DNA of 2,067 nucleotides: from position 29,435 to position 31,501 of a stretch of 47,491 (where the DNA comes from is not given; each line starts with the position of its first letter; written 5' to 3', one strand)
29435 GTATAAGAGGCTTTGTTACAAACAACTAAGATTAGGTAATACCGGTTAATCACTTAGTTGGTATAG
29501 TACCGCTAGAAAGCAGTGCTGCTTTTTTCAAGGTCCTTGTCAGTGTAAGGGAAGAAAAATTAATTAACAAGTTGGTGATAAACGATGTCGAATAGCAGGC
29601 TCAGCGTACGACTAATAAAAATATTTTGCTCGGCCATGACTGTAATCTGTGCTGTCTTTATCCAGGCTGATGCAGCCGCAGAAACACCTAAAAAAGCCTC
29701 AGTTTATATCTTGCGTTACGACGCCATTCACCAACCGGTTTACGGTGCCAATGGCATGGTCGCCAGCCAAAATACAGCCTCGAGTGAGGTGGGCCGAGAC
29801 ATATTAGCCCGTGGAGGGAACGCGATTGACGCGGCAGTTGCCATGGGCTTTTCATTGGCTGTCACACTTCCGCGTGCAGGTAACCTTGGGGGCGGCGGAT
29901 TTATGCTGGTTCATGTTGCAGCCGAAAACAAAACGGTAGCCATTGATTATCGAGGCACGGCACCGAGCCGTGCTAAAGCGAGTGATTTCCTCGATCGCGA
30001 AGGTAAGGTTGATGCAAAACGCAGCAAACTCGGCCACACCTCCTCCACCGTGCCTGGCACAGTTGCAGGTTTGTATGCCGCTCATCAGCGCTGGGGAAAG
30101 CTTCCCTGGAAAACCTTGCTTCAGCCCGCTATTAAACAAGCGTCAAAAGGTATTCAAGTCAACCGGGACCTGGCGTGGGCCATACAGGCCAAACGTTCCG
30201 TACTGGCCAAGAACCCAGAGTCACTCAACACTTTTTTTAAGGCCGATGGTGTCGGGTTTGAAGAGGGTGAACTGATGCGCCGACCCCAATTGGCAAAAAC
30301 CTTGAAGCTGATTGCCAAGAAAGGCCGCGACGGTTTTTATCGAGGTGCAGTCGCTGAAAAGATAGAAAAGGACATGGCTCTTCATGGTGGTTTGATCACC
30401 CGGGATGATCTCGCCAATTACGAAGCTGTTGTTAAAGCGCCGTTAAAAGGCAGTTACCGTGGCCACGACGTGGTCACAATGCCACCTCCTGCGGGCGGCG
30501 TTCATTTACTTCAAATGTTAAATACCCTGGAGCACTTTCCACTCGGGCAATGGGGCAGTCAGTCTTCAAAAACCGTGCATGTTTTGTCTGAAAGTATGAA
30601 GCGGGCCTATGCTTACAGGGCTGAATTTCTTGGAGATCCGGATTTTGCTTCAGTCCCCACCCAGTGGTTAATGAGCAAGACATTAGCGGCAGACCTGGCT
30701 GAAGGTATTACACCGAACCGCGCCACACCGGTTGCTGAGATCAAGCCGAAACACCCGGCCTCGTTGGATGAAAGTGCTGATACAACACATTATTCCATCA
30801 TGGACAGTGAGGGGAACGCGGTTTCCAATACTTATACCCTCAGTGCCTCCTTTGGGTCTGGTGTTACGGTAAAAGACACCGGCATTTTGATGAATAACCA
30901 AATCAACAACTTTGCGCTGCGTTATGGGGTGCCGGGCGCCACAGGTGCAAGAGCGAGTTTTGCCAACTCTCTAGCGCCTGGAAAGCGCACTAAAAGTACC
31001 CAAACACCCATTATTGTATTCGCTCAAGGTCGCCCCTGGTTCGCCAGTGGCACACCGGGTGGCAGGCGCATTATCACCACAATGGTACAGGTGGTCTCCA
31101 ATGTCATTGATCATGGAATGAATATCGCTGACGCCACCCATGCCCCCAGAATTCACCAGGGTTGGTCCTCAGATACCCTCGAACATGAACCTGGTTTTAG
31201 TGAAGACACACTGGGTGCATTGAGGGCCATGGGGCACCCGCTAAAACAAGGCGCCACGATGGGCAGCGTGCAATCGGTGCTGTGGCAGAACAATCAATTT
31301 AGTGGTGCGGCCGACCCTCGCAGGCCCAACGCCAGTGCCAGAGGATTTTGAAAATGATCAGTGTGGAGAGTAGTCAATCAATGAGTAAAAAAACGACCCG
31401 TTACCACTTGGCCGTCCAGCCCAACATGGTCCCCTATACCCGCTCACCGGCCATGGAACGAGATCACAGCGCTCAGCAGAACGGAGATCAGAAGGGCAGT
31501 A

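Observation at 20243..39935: Composite gamma-glutamyl/amide-bond locus with outer-membrane uptake, two periplasmic GGTs, glutamate import and dedicated sensing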

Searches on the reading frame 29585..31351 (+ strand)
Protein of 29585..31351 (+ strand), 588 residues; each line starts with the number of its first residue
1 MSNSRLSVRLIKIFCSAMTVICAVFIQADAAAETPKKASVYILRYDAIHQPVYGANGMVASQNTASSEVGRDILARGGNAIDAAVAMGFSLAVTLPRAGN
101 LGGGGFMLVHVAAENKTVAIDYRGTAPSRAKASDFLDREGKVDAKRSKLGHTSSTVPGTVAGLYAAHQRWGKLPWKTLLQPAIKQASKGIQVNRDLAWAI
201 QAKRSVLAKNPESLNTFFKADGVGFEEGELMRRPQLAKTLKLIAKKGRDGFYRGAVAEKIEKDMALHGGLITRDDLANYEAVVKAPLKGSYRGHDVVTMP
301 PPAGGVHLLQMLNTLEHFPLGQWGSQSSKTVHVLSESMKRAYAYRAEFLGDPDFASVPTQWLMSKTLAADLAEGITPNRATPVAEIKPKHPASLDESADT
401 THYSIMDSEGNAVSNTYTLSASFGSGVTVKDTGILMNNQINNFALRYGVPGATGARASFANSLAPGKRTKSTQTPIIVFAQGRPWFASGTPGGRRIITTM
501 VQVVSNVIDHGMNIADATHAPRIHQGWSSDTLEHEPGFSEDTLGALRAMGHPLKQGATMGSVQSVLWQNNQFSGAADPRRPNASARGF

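Call 3: search_protein_families(library=pfam, proteins=[window:29585-31351:+])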
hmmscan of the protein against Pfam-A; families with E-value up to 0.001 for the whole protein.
window:29585-31351:+ (588 aa): 1 family
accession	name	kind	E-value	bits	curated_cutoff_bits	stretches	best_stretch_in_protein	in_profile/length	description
PF01019.26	G_glu_transpept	-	5.9e-167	557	27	1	71-581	1-511/512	Gamma-glutamyltranspeptidase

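Call 5: search_protein_families(library=ncbifam, proteins=[window:29585-31351:+], max_evalue=0.01)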
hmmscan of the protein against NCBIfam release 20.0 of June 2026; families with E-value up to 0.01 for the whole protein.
window:29585-31351:+ (588 aa): 2 families
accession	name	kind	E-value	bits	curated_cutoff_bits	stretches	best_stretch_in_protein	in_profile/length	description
NF007187.0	PRK09615.1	equivalog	3.8e-167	557.1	990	1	27-582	20-575/581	gamma-glutamyltransferase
TIGR00066.1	g_glut_trans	equivalog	5.4e-162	539.9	357.85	1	57-579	1-518/518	gamma-glutamyltransferase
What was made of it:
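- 29585..31351 (+): GGT1: secreted GGT-family Ntn hydrolase with intact Thr nucleophile but an altered alpha-amino pocket (N411S, D432N, D433N, E. coli numbering). TIGR00066 at 540 bits (call 5).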

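Call 36: search_solved_structures(query=window:29585-31351:+, max_evalue=1e-50)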
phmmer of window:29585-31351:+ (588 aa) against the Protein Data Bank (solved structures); distinct sequences matched with E-value up to 1e-50: 16.
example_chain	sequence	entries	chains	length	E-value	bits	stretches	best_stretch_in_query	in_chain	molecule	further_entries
2e0w_A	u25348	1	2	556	2.9e-149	501.5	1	41-582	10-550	Gamma-glutamyltranspeptidase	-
4y23_A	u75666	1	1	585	4.2e-98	332.6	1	52-583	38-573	Gamma glutamyl transpeptidase,Gamma-glutamyltranspeptidase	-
2dbu_A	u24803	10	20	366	6.8e-93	315.4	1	41-391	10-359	Gamma-glutamyltranspeptidase | Gamma-glutamyltranspeptidase large chain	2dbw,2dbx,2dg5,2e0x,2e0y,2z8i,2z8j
2nqo_A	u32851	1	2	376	8.7e-86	291.9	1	51-389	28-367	Gamma-glutamyltranspeptidase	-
2qm6_A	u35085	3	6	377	9.8e-86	291.8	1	56-389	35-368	Gamma-glutamyltranspeptidase | Gamma-glutamyltranspeptidase (Ggt) Large subunit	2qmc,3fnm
5bpk_A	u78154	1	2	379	1e-85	291.7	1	56-389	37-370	Gamma-glutamyltranspeptidase (Ggt)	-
3whq_A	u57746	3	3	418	6.3e-70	239.6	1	40-364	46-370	Gamma-glutamyltranspeptidase large chain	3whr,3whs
4ott_A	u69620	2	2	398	1.4e-69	238.4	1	52-364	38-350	Gamma glutamyl transpeptidase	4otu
5xlu_A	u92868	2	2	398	2.8e-69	237.4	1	52-364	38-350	Gamma glutamyl transpeptidase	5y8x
5y9b_A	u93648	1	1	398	3.8e-69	237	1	52-364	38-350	Gamma glutamyl transpeptidase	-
3a75_A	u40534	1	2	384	7.5e-69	236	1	47-364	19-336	Gamma-glutamyltranspeptidase large chain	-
2v36_A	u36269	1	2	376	1.7e-68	234.9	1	45-364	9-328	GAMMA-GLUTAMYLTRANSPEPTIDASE LARGE CHAIN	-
7d9e_A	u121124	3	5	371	1.6e-67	231.7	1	56-407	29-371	Gamma-glutamyltransferase 1 Threonine peptidase. MEROPS family T03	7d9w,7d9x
5zjg_A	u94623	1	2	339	4.2e-66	227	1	57-388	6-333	Gamma-glutamyltransferase 1 Threonine peptidase. MEROPS family T03 L-subunit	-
2dbu_B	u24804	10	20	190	3.7e-51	177.6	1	400-582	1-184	Gamma-glutamyltranspeptidase | Gamma-glutamyltranspeptidase small chain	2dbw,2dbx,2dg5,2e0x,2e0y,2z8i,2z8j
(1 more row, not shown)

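Call 69: search_solved_structures(query=window:29585-31351:+, max_evalue=1e-90, show_alignments=2)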
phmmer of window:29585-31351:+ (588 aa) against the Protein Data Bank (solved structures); distinct sequences matched with E-value up to 1e-90: 3.
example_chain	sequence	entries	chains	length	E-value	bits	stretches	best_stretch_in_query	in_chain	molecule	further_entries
2e0w_A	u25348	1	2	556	2.9e-149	501.5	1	41-582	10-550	Gamma-glutamyltranspeptidase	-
4y23_A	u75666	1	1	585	4.2e-98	332.6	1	52-583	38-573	Gamma glutamyl transpeptidase,Gamma-glutamyltranspeptidase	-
2dbu_A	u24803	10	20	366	6.8e-93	315.4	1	41-391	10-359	Gamma-glutamyltranspeptidase | Gamma-glutamyltranspeptidase large chain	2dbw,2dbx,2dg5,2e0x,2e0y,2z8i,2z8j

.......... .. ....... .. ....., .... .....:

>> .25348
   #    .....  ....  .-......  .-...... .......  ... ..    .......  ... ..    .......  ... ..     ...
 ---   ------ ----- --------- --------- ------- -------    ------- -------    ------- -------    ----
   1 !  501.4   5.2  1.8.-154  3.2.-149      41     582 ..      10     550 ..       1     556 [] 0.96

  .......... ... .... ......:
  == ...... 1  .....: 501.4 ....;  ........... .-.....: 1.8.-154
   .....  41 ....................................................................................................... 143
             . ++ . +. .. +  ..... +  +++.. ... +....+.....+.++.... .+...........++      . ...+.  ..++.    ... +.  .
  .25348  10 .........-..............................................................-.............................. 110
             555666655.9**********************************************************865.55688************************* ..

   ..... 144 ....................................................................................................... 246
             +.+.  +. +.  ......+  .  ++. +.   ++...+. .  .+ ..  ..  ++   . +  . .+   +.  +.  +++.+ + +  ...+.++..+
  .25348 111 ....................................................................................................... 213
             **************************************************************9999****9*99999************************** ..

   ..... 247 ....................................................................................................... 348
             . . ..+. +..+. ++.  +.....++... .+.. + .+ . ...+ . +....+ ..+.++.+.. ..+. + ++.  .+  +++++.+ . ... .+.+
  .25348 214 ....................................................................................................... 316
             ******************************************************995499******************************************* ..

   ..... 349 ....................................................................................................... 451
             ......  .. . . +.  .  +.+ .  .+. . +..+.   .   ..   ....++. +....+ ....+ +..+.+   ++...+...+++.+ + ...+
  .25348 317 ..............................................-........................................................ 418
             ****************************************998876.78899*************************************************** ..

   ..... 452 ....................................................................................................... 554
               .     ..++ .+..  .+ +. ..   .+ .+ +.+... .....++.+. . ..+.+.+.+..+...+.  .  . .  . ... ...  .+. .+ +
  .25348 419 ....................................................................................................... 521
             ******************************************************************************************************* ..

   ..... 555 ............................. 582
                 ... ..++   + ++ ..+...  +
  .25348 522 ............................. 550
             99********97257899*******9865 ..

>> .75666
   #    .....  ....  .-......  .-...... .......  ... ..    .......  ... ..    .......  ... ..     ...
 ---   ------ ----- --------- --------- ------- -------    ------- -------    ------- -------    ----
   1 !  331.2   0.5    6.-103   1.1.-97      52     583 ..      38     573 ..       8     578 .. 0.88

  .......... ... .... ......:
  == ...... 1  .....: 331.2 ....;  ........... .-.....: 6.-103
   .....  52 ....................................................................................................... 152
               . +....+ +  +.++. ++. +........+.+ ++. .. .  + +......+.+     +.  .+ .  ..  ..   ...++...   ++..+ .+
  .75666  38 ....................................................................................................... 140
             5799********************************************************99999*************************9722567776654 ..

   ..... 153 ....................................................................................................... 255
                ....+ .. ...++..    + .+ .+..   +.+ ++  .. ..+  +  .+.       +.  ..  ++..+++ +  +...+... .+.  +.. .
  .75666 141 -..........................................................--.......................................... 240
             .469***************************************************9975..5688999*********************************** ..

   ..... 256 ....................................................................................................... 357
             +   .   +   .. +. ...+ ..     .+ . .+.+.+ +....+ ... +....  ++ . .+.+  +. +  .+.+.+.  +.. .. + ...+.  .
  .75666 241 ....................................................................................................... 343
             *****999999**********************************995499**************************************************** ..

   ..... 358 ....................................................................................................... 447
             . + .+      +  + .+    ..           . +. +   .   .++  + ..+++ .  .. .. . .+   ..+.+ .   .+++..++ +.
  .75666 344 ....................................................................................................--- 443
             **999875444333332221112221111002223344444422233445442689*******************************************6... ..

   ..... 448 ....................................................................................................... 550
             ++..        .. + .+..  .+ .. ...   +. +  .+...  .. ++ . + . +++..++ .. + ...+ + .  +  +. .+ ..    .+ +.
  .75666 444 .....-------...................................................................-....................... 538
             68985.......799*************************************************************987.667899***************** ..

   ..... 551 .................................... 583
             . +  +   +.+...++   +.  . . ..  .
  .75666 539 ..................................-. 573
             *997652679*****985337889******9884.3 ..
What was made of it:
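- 29585..31351 (+): Residue-by-residue alignment to E. coli GGT 2e0w (call 69).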
